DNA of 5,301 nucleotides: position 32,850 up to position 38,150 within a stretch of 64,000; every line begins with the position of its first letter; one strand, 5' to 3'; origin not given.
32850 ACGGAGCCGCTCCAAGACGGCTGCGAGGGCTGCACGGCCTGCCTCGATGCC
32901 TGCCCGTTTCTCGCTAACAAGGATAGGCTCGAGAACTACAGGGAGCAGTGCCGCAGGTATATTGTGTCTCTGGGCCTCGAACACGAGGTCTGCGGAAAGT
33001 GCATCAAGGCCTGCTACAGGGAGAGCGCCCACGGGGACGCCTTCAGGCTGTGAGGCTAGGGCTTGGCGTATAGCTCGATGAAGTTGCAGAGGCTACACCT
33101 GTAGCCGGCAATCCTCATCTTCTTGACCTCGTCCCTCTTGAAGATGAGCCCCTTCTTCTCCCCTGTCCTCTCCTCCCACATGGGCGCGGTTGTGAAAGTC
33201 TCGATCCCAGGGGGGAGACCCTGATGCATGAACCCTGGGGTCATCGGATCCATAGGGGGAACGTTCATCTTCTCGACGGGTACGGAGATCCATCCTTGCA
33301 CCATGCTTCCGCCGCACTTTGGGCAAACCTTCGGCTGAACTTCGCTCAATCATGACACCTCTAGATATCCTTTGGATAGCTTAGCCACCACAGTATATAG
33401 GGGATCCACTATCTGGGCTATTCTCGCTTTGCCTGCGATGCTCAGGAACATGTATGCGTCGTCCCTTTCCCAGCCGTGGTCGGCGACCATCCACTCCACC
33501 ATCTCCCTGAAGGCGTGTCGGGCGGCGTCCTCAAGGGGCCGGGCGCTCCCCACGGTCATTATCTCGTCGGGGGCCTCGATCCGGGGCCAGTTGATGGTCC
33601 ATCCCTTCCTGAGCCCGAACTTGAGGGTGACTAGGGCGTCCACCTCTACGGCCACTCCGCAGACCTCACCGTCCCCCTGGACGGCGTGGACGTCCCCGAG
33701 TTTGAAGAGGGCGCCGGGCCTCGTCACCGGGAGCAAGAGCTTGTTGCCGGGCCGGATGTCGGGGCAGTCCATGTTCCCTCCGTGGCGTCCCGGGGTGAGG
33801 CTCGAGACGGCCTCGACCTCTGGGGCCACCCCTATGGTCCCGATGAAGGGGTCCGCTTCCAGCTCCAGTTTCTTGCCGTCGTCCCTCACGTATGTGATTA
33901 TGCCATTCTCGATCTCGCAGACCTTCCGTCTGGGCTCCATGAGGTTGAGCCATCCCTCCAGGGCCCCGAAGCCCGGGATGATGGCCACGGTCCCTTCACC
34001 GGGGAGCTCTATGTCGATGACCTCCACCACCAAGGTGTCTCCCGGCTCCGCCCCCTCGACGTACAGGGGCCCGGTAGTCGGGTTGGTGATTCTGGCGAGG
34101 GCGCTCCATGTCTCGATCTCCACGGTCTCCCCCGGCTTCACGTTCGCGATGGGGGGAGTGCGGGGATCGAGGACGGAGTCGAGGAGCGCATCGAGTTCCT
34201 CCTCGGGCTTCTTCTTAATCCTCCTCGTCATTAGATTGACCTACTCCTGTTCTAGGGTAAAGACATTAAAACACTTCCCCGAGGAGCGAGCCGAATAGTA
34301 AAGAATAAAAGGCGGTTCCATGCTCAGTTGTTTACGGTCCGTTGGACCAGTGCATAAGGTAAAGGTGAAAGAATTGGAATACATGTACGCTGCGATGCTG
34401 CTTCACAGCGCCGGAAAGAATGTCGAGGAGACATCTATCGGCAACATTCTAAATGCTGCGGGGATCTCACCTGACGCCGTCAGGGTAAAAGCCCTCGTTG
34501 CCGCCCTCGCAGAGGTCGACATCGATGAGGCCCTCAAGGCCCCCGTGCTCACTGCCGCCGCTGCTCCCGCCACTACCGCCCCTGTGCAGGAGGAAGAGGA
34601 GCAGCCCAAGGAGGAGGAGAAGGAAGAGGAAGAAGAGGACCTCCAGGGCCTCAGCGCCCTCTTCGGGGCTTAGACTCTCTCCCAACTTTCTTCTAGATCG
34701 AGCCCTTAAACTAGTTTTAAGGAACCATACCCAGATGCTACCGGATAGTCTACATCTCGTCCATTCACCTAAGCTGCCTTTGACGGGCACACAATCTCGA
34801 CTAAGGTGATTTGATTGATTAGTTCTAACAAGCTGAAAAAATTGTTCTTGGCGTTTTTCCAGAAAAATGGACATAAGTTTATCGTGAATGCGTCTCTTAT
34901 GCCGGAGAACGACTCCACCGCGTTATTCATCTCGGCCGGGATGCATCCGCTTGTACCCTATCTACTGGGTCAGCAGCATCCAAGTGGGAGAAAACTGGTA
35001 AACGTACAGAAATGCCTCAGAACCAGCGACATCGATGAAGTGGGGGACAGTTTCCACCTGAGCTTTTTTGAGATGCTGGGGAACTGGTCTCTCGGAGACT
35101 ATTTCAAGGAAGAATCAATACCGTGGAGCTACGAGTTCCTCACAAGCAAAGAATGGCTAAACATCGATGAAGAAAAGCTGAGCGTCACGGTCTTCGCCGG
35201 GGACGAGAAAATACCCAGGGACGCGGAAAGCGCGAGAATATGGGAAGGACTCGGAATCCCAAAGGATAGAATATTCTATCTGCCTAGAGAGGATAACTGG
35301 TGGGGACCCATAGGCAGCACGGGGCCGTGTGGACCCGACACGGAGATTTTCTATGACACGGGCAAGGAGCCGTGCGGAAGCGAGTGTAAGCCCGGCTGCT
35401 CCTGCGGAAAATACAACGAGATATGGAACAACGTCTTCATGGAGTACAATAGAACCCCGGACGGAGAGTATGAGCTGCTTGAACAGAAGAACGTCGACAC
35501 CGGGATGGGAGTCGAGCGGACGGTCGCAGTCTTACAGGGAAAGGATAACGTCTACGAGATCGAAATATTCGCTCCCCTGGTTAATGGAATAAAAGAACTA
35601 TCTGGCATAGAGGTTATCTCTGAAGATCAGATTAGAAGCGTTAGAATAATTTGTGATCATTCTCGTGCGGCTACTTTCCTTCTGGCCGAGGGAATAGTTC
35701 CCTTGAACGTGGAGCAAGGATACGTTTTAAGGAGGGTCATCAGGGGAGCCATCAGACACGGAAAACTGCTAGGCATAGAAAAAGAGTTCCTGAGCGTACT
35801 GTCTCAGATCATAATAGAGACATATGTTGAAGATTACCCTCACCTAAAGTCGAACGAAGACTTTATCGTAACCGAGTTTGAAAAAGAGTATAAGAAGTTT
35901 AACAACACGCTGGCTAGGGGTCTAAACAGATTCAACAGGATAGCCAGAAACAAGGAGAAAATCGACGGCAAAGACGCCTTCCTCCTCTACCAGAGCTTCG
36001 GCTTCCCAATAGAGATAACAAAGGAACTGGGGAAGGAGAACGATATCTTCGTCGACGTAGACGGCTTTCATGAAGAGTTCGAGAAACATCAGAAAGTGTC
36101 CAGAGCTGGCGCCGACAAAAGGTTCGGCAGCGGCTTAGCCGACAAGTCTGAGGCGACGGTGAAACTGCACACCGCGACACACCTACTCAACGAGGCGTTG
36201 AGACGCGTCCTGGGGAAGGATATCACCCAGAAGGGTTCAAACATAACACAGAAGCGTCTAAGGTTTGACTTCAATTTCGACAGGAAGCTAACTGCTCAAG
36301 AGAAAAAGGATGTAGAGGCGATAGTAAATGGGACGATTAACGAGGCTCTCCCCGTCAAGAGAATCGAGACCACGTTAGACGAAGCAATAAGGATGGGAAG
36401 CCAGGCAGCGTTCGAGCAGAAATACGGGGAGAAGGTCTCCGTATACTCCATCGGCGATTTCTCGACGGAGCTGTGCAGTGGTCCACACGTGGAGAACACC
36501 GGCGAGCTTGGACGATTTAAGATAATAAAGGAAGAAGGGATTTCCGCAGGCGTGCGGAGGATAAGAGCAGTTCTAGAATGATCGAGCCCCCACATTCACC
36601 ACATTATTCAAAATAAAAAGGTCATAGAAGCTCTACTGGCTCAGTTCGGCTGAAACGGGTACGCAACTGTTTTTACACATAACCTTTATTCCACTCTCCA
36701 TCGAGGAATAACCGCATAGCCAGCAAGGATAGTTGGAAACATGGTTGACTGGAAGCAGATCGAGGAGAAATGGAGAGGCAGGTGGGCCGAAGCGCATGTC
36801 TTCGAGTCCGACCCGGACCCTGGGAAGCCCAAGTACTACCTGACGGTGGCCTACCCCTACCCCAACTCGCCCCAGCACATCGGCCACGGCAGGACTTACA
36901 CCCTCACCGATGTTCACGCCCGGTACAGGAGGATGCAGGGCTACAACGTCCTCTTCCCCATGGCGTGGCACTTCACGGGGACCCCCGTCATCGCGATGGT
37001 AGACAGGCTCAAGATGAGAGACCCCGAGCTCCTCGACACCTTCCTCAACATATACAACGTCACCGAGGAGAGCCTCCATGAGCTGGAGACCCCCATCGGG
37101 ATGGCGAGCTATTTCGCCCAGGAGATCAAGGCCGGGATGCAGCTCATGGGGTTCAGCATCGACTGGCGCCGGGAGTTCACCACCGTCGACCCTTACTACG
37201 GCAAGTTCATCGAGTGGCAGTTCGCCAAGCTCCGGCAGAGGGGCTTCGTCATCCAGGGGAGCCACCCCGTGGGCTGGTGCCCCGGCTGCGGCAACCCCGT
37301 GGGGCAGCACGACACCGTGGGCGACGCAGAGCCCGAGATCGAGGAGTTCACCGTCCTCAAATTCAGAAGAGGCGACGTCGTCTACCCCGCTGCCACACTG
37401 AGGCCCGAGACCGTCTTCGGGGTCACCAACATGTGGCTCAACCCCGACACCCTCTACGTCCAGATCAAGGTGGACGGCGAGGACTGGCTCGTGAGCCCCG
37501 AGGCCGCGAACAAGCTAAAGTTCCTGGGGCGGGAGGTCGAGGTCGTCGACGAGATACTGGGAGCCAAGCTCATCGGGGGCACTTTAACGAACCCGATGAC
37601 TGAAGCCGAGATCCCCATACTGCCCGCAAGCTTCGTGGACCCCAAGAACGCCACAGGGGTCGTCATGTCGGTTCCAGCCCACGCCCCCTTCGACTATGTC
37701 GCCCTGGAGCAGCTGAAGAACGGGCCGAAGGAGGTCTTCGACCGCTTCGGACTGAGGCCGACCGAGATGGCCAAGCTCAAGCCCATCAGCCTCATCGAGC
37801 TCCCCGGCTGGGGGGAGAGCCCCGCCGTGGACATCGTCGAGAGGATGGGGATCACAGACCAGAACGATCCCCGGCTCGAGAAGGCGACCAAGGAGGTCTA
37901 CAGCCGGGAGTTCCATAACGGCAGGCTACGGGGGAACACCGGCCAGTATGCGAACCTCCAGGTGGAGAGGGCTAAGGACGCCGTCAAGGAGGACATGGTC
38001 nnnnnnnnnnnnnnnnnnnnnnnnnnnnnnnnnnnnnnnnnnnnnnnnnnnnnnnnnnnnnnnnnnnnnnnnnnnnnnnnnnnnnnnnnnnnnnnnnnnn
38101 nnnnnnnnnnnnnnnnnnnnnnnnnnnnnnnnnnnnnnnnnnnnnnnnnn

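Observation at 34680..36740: Low-GC islet encoding a short bacterial-type alanyl-tRNA synthetase next to the native archaeal LeuRS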

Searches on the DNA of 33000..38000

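Call 64: search_rna_families(source=window, start=33000, end=38000, threshold=evalue, max_evalue=1)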
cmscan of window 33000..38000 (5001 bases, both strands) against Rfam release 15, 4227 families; matches with E-value up to 1: 1.
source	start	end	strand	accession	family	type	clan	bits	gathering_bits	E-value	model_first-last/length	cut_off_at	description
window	34581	34681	-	RF02115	FAM13A-AS1_2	Gene; lncRNA;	-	23.2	38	0.12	1-110/110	no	FAM13A antisense RNA 1 conserved region 2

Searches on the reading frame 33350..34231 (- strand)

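Call 6: search_protein_families(library=pfam, proteins=[window:33350-34231:-])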
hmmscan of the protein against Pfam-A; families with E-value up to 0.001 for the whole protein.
window:33350-34231:- (293 aa): 1 family
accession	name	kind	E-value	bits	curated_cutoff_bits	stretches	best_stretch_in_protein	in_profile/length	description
PF03069.20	FmdA_AmdA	-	3.8e-33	115.4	27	2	141-276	200-356/373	Acetamidase/Formamidase family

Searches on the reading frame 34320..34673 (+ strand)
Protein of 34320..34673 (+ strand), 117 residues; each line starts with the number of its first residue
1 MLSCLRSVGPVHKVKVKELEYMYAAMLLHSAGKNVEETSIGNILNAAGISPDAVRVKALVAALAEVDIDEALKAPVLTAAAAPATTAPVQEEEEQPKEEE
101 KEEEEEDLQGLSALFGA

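Call 6: search_protein_families(library=pfam, proteins=[window:34320-34673:+])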
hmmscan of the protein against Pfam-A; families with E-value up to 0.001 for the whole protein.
window:34320-34673:+ (117 aa): 1 family
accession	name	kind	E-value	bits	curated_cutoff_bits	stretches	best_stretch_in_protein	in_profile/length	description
PF00428.24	Ribosomal_60s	-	4.4e-13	50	28.1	1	35-115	2-88/88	60s Acidic ribosomal protein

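Call 7: search_protein_families(library=ncbifam, proteins=[window:34320-34673:+])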
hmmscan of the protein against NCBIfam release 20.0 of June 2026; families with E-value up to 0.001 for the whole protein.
window:34320-34673:+ (117 aa): 4 families
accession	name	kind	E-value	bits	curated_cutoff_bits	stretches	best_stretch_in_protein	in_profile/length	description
TIGR03685.1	ribo_P1_arch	equivalog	2e-30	105.2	100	1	20-116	2-105/105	50S ribosomal protein P1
NF003098.0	PRK04019.1-5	equivalog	5.4e-07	29.1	331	1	37-116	260-336/336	50S ribosomal protein L10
NF003095.0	PRK04019.1-1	equivalog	1.5e-05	24.2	381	1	25-116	253-339/339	50S ribosomal protein L10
NF003096.0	PRK04019.1-2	equivalog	0.00024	20.3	479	1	54-115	277-338/338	50S ribosomal protein L10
